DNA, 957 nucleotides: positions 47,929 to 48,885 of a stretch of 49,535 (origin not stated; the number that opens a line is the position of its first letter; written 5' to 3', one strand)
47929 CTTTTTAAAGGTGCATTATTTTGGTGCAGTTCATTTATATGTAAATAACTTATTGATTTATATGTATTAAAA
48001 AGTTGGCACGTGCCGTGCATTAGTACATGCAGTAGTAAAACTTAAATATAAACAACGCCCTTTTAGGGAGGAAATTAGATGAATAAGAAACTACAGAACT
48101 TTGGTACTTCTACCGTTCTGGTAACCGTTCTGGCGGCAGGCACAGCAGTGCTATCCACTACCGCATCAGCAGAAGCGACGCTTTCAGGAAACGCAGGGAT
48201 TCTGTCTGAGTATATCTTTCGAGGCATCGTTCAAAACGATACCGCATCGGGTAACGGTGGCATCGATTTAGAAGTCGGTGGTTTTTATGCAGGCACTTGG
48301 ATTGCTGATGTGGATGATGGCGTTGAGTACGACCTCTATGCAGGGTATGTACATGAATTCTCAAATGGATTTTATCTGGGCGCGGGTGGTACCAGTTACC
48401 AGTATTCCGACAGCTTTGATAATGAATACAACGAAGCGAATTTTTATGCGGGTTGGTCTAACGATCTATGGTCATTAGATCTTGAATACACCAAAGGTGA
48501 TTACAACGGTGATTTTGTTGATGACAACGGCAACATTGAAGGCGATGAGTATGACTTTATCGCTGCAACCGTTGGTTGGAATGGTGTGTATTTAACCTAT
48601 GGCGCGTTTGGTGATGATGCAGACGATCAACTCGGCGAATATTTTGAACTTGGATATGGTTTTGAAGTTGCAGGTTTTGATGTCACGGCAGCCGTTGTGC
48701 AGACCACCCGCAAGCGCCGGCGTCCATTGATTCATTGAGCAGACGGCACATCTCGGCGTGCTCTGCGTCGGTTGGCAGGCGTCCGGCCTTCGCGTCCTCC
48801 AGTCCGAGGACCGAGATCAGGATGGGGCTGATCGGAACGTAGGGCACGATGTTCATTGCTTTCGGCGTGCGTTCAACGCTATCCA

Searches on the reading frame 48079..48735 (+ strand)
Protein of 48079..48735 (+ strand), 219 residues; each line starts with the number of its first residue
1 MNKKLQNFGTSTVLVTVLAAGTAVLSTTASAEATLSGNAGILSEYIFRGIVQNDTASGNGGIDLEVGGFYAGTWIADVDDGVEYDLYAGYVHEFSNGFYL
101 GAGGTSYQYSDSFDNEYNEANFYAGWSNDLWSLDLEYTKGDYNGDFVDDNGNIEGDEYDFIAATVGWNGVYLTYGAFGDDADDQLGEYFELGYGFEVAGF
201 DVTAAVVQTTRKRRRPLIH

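Call 64: search_protein_families(library=pfam, proteins=[window:48079-48735:+], max_evalue=0.01)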
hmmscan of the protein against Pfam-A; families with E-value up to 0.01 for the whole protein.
window:48079-48735:+ (219 aa): 1 family
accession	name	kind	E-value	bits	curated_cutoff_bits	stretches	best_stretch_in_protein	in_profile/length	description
PF09694.16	Gcw_chp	-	5.5e-11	43.3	24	1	28-117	3-101/230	Bacterial protein of unknown function (Gcw_chp)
